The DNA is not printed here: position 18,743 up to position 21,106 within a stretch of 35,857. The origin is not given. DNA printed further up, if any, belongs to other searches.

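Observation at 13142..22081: Tightly packed locus: KDG-type sugar-acid funnel built around two large atypical flavoenzymes and a secreted Asp-box propeller (candidate undescribed catabolic pathway)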

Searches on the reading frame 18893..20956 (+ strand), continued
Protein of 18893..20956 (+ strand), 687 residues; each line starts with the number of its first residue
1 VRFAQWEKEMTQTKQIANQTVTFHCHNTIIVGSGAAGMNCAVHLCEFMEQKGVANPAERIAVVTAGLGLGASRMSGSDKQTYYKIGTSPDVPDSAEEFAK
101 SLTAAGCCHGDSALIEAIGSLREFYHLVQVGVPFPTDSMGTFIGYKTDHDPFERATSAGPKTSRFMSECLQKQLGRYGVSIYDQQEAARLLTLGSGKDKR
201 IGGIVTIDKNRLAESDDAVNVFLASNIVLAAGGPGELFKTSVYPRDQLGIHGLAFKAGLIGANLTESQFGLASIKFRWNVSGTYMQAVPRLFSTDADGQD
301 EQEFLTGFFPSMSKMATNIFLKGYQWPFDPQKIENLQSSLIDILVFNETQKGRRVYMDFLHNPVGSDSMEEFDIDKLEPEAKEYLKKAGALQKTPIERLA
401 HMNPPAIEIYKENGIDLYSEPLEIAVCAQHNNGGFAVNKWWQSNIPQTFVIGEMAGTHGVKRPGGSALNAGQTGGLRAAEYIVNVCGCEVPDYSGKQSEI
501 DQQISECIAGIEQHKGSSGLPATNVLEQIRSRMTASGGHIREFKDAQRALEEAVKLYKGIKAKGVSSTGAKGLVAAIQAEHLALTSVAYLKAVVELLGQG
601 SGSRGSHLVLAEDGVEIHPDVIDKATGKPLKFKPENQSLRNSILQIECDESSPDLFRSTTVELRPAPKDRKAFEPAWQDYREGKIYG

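Call 51: search_protein_families(library=pfam, proteins=[L072:1494-2474:+, L072:2776-4296:-, L072:4312-6789:-, L072:6977-8509:-, L072:8652-9992:+, L072:12817-14568:+, L072:14540-15484:+, L072:15498-16211:+, L072:16227-18260:+, L072:18408-20936:+], max_evalue=0.00001)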
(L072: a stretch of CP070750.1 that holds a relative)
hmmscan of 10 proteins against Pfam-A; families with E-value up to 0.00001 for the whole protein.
L072:1494-2474:+ (326 aa): 1 family
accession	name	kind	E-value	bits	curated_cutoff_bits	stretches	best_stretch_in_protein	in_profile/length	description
PF01261.30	AP_endonuc_2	-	2.3e-16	60.7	31.1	1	24-253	1-228/249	Xylose isomerase-like TIM barrel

L072:2776-4296:- (506 aa): 1 family
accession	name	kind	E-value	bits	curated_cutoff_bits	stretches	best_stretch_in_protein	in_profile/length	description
PF00221.24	Lyase_aromatic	-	9.1e-196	651.5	27.3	1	9-467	1-466/466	Aromatic amino acid lyase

L072:4312-6789:- (825 aa): 2 families
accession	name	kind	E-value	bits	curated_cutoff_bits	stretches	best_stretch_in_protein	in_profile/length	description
PF07228.17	SpoIIE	-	4.5e-51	174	25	1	627-822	2-191/192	Stage II sporulation protein E (SpoIIE)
PF00672.30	HAMP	-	1.5e-12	48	25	1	521-565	7-51/53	HAMP domain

L072:6977-8509:- (510 aa): 7 families
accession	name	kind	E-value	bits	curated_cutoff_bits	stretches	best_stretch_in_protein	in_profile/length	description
PF01593.30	Amino_oxidase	-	3.2e-20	73.3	19.8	1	17-505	1-443/443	Flavin containing amine oxidoreductase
PF13450.12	NAD_binding_8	-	6.3e-15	55.6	21.9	1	12-79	1-68/68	NAD(P)-binding Rossmann-like domain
PF00890.30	FAD_binding_2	-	9.5e-13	48.5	20.4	1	9-49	1-40/414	FAD binding domain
PF01266.30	DAO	-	6.6e-11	42.8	27.9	0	9-47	1-39/353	FAD dependent oxidoreductase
PF12831.13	FAD_oxidored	-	4.1e-08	33.4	27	1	9-48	1-40/416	FAD dependent oxidoreductase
PF07992.20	Pyr_redox_2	-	5.5e-06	26.5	26.1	0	8-47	1-42/291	Pyridine nucleotide-disulphide oxidoreductase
PF01946.23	Thi4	-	7.5e-06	25.8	26.2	0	6-46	16-57/235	Thi4 family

L072:8652-9992:+ (446 aa): 1 family
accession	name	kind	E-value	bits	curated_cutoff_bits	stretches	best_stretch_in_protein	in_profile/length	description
PF00724.26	Oxidored_FMN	-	4.3e-29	102.3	27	1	35-261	2-230/342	NADH:flavin oxidoreductase / NADH oxidase family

L072:12817-14568:+ (583 aa): 2 families
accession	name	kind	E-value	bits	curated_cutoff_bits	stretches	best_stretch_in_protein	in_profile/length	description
PF00294.29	PfkB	-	1.6e-36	126.6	25.8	1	246-553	3-288/302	pfkB family carbohydrate kinase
PF01081.25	Aldolase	-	3.3e-18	66.3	27.8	1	9-189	3-167/196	KDPG and KHG aldolase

L072:14540-15484:+ (314 aa): 1 family
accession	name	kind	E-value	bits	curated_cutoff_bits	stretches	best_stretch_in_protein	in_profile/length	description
PF13354.11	Beta-lactamase2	-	8.9e-55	185.8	22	1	63-287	2-214/214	Beta-lactamase enzyme family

L072:15498-16211:+ (237 aa): 1 family
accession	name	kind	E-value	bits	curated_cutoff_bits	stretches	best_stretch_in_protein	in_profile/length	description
PF09365.15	DUF2461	-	4.1e-50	171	22.8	1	13-225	1-208/208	Conserved hypothetical protein (DUF2461)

L072:16227-18260:+ (677 aa): 0 families

L072:18408-20936:+ (842 aa): 3 families
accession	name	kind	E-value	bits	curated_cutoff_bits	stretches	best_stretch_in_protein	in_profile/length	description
PF01074.27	Glyco_hydro_38N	-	5.3e-61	206.8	25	1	8-269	2-269/270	Glycosyl hydrolases family 38 N-terminal domain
PF09261.16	Alpha-mann_mid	-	6.2e-18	65.1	31.1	1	272-359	5-91/96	Alpha mannosidase middle domain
PF07748.19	Glyco_hydro_38C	-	6.3e-17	62.9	25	1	531-682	47-201/206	Glycosyl hydrolases family 38 C-terminal domain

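Call 56: search_protein_families(library=pfam, proteins=[L083:1-3597:+, L083:3606-4049:+, L083:4046-4885:+, L083:4882-5895:+, L083:5892-6737:+, L083:6931-8205:+, L083:8225-9055:+, L083:12566-13717:+, L083:15132-15926:+, L083:15919-16926:+], max_evalue=0.00001)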
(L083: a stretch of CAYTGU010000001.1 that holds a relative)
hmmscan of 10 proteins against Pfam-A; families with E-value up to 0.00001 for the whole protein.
L083:1-3597:+ (1198 aa): 13 families
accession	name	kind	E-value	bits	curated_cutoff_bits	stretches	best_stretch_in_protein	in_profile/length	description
PF07992.20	Pyr_redox_2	-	5.2e-52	177.5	26.1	3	26-273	63-291/291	Pyridine nucleotide-disulphide oxidoreductase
PF13738.12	Pyr_redox_3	-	1.5e-15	57.7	30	2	44-254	108-302/305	Pyridine nucleotide-disulphide oxidoreductase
PF00070.33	Pyr_redox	-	6.5e-11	43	22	0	107-179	1-77/82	Pyridine nucleotide-disulphide oxidoreductase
PF00037.32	Fer4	-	2.5e-09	37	21.1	0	1129-1150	2-23/24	4Fe-4S binding domain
PF12831.13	FAD_oxidored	-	2.8e-09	37.2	27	1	789-824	3-38/416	FAD dependent oxidoreductase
PF01266.30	DAO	-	4.3e-09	36.8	27.9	0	789-822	3-37/353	FAD dependent oxidoreductase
PF12838.12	Fer4_7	-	1.2e-08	35.7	27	1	1134-1179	1-51/52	4Fe-4S dicluster domain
PF13450.12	NAD_binding_8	-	3.3e-07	30.9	21.9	1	790-843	1-52/68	NAD(P)-binding Rossmann-like domain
PF00890.30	FAD_binding_2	-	4.7e-07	29.8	20.4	1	788-824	2-38/414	FAD binding domain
PF13237.11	Fer4_10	-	1.2e-06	28.8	25.5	1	1129-1176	3-52/53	4Fe-4S dicluster domain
PF14697.11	Fer4_21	-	1.9e-06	28.3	35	1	1129-1182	2-58/59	4Fe-4S dicluster domain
PF01593.30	Amino_oxidase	-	3.7e-06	26.9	19.8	0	795-833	1-37/443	Flavin containing amine oxidoreductase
PF12837.12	Fer4_6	-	7.3e-06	26.1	25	1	1128-1150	2-24/24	4Fe-4S binding domain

L083:3606-4049:+ (147 aa): 1 family
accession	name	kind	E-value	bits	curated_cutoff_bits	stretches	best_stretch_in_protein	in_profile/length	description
PF02662.21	FlpD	-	7.8e-57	191.1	22.3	1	16-138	1-123/123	Methyl-viologen-reducing hydrogenase, delta subunit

L083:4046-4885:+ (279 aa): 7 families
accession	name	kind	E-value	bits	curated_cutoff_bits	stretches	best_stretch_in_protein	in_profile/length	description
PF12797.12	Fer4_2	-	4e-11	42.6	24.5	0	213-232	2-21/22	4Fe-4S binding domain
PF13237.11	Fer4_10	-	1e-08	35.4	25.5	0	215-238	3-22/53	4Fe-4S dicluster domain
PF13187.11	Fer4_9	-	9.1e-08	32.5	27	0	202-234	21-50/52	4Fe-4S dicluster domain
PF13746.11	Fer4_18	-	2.2e-07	31.5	27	0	216-242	56-82/114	4Fe-4S dicluster domain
PF13183.11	Fer4_8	-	2.6e-07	31.5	27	1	165-235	1-68/68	4Fe-4S dicluster domain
PF00037.32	Fer4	-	4.2e-07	30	21.1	0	219-234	6-21/24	4Fe-4S binding domain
PF12838.12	Fer4_7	-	7e-06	26.8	27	0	168-235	1-52/52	4Fe-4S dicluster domain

L083:4882-5895:+ (337 aa): 7 families
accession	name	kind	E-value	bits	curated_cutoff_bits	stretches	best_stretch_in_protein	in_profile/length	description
PF17179.9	Fer4_22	-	2.2e-34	118.6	27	1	231-323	1-94/95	4Fe-4S dicluster domain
PF13183.11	Fer4_8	-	3.3e-08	34.4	27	1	230-324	3-68/68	4Fe-4S dicluster domain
PF13746.11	Fer4_18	-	8.1e-08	32.9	27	1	266-330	16-81/114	4Fe-4S dicluster domain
PF00037.32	Fer4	-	8.8e-07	28.9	21.1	0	310-323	8-21/24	4Fe-4S binding domain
PF12797.12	Fer4_2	-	9.9e-07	28.8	24.5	0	310-322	10-22/22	4Fe-4S binding domain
PF13534.11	Fer4_17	-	2e-06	28.7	22.2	0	231-325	1-61/61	4Fe-4S dicluster domain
PF14697.11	Fer4_21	-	6.3e-06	26.7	35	0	310-323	41-54/59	4Fe-4S dicluster domain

L083:5892-6737:+ (281 aa): 3 families
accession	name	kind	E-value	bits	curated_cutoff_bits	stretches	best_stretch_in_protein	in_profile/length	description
PF00175.26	NAD_binding_1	-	2.6e-16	60.7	22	1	120-223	2-107/109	Oxidoreductase NAD-binding domain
PF10418.14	DHODB_Fe-S_bind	-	2.1e-10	40.6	23.9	1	242-274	1-40/41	Iron-sulfur cluster binding domain of dihydroorotate dehydrogenase B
PF00970.30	FAD_binding_6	-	2.8e-10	40.9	21.1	1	18-105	8-96/99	Oxidoreductase FAD-binding domain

L083:6931-8205:+ (424 aa): 3 families
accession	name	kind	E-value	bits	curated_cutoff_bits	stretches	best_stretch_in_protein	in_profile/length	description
PF01071.24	GARS_A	-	5.8e-80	268.1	27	1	101-293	1-194/194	Phosphoribosylglycinamide synthetase, ATP-grasp (A) domain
PF02844.21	GARS_N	-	5e-42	143.2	29.5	1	1-100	1-100/100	Phosphoribosylglycinamide synthetase, N domain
PF02843.22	GARS_C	-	4.4e-33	113.9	34.8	1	328-418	1-91/92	Phosphoribosylglycinamide synthetase, C domain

L083:8225-9055:+ (276 aa): 4 families
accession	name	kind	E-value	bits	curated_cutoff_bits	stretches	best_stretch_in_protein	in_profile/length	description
PF12833.13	HTH_18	-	4.5e-25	88.2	33.6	1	194-273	1-80/80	Helix-turn-helix domain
PF00165.29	HTH_AraC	-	4.1e-17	62.3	26.6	1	236-270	7-40/42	Bacterial regulatory helix-turn-helix proteins, AraC family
PF02311.25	AraC_binding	-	6.6e-14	52.2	21.1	1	19-89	8-78/135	AraC-like ligand binding domain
PF07883.17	Cupin_2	-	8.1e-11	41.9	27.2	1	23-85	7-69/70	Cupin domain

L083:12566-13717:+ (383 aa): 1 family
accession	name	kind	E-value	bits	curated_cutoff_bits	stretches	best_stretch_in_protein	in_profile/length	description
PF01180.27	DHO_dh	-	2.3e-12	47.2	27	1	235-324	166-270/291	Dihydroorotate dehydrogenase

L083:15132-15926:+ (264 aa): 1 family
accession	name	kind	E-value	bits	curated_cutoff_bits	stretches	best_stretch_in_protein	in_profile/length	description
PF01261.30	AP_endonuc_2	-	1.5e-35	123.5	31.1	1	23-261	1-249/249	Xylose isomerase-like TIM barrel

L083:15919-16926:+ (335 aa): 2 families
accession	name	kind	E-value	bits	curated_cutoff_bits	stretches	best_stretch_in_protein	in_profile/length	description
PF02826.25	2-Hacid_dh_C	-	1.5e-49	168.2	25.1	1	119-295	2-178/178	D-isomer specific 2-hydroxyacid dehydrogenase, NAD binding domain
PF03446.21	NAD_binding_2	-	6.6e-06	26.7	21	0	157-264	1-112/161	NAD binding domain of 6-phosphogluconate dehydrogenase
